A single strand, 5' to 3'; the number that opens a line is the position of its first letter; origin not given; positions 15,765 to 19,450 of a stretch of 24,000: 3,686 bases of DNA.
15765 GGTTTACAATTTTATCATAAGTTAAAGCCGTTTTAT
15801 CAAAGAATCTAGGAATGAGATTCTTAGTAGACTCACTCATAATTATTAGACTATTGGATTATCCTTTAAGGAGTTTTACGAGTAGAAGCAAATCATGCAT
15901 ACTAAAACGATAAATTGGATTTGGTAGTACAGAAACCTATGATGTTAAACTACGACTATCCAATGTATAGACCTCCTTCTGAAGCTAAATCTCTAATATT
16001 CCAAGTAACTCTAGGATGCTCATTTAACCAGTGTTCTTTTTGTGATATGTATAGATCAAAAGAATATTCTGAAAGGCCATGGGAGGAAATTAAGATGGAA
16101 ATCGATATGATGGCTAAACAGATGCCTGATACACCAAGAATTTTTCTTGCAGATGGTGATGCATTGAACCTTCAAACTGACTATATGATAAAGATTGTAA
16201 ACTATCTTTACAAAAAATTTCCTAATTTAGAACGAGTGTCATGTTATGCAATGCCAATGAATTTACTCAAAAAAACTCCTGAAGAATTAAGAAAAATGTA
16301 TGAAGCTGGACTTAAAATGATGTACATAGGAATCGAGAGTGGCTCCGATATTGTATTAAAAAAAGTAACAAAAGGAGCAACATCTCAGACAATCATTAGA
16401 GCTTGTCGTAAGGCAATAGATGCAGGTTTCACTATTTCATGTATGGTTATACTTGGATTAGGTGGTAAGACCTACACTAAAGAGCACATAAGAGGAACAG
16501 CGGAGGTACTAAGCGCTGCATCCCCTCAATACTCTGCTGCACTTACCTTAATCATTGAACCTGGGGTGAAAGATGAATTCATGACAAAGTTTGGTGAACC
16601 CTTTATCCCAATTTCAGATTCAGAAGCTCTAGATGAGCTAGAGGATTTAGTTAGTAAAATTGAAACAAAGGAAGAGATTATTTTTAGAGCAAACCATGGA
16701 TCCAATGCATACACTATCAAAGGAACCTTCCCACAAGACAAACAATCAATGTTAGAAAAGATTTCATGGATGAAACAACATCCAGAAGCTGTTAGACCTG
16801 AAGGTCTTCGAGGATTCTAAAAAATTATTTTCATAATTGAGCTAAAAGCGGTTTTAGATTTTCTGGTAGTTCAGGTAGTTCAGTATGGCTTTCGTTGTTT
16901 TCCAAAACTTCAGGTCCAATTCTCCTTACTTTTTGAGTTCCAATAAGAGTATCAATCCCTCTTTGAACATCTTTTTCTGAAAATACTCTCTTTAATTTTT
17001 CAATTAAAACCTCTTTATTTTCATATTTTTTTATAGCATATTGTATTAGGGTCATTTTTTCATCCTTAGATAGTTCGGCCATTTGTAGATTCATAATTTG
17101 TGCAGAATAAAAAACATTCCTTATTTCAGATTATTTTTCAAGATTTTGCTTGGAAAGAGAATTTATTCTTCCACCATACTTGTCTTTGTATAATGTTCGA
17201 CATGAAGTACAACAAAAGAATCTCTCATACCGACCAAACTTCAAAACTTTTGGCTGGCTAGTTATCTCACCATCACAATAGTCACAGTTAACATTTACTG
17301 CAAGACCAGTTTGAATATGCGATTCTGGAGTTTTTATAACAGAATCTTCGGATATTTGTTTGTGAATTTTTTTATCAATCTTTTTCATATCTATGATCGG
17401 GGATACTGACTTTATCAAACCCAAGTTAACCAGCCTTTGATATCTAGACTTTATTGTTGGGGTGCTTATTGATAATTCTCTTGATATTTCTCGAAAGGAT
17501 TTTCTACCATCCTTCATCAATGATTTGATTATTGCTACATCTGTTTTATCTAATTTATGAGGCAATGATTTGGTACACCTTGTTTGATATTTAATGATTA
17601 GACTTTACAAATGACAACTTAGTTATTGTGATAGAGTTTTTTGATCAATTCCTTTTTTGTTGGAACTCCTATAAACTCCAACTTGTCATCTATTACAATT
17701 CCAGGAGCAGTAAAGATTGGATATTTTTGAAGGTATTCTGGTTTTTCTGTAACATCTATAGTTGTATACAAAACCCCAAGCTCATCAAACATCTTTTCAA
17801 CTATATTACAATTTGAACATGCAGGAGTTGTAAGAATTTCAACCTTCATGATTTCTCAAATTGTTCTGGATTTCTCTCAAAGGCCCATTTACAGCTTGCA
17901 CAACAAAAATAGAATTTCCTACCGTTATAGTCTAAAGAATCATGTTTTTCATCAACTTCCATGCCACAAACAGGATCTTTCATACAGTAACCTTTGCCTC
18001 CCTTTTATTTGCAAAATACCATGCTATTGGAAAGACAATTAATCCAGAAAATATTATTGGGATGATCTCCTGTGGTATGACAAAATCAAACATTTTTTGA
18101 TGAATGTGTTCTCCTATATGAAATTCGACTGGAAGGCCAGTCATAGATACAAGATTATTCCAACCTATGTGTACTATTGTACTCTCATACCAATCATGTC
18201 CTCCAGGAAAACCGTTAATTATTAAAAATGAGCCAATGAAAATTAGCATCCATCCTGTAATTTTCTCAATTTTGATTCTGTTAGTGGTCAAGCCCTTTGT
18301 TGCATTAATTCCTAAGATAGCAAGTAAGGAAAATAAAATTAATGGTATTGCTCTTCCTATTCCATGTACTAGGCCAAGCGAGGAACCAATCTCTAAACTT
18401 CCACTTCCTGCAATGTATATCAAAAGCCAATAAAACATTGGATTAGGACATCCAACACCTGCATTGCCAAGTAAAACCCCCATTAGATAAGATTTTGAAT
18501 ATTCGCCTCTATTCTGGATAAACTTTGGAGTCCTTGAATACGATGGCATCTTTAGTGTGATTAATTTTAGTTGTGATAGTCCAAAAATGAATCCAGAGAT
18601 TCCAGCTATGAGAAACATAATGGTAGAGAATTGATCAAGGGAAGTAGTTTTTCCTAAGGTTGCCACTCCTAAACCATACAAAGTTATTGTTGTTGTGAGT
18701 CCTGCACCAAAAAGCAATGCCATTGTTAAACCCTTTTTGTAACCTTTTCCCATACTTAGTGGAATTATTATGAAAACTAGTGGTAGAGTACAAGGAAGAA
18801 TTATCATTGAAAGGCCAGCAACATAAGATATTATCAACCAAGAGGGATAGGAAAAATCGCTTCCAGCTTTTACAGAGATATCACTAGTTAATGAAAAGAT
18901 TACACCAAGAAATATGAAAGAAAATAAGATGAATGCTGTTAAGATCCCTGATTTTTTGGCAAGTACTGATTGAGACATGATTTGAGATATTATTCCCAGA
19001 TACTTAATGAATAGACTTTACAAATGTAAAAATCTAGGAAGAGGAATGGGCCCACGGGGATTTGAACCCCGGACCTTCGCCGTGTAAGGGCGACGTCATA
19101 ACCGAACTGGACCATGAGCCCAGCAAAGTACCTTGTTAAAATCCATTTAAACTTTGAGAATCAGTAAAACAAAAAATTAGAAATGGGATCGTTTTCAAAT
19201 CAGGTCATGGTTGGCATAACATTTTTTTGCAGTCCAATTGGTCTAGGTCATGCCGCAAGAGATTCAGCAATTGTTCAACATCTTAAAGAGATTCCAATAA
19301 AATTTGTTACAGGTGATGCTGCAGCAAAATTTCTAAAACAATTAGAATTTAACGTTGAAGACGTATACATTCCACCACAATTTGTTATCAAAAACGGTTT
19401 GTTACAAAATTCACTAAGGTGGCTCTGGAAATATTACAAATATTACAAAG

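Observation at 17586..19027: Near-identical 29-nt promoter element, at identical spacing, upstream of both the operon and its putative regulator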

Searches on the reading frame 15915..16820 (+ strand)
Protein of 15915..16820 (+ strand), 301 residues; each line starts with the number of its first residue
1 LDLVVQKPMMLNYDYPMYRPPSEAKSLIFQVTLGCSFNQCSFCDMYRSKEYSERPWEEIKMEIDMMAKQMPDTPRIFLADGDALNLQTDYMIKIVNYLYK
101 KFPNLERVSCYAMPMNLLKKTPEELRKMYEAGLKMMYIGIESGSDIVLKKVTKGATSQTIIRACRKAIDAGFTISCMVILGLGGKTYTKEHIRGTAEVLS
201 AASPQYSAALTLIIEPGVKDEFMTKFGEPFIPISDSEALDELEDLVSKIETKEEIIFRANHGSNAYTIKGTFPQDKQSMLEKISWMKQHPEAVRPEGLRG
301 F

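Call 6: search_protein_families(library=pfam, proteins=[window:15915-16820:+], max_evalue=0.01)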
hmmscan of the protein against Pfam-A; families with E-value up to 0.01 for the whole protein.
window:15915-16820:+ (301 aa): 1 family
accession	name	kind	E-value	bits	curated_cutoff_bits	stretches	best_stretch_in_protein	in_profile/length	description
PF04055.27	Radical_SAM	-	7e-22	78.8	29.5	1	31-197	3-164/166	Radical SAM superfamily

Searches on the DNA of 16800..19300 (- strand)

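Call 8: search_dna_similar(query=window:17000-19200:-, collection=plasmids, mode=near)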
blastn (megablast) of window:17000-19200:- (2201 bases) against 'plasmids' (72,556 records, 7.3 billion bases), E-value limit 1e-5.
No match.
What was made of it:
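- Tried and rejected: Plasmid megablast of the 2.2-kb cluster found no match (call 8).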

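Call 46: search_rna_families(source=window, start=16800, end=19300, threshold=evalue, max_evalue=1)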
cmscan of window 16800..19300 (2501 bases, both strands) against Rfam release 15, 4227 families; matches with E-value up to 1: 4.
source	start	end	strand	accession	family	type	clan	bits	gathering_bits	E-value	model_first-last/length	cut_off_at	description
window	19047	19121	-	RF00005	tRNA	Gene; tRNA;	CL00001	63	29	1.1e-12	1-71/71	no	tRNA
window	19171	19227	-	RF01299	SNORD2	Gene; snRNA; snoRNA; CD-box;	CL00072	22.6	37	0.32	1-69/69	no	Small nucleolar RNA SNORD2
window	19049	19113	-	RF01684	mascRNA-menRNA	Gene;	-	21.9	42.5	0.25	1-56/56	no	MALAT1-associated small cytoplasmic RNA/MEN beta RNA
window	19046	19121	+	RF04354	Plastid-ycf2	Cis-reg;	-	21.2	65.7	0.36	1-75/75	no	Plastid-ycf2 5UTR RNA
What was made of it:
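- No Rfam family matches (call 46).
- Tried and rejected: An Rfam E-value scan of 16800-19300 found only tRNA-Val (call 46).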
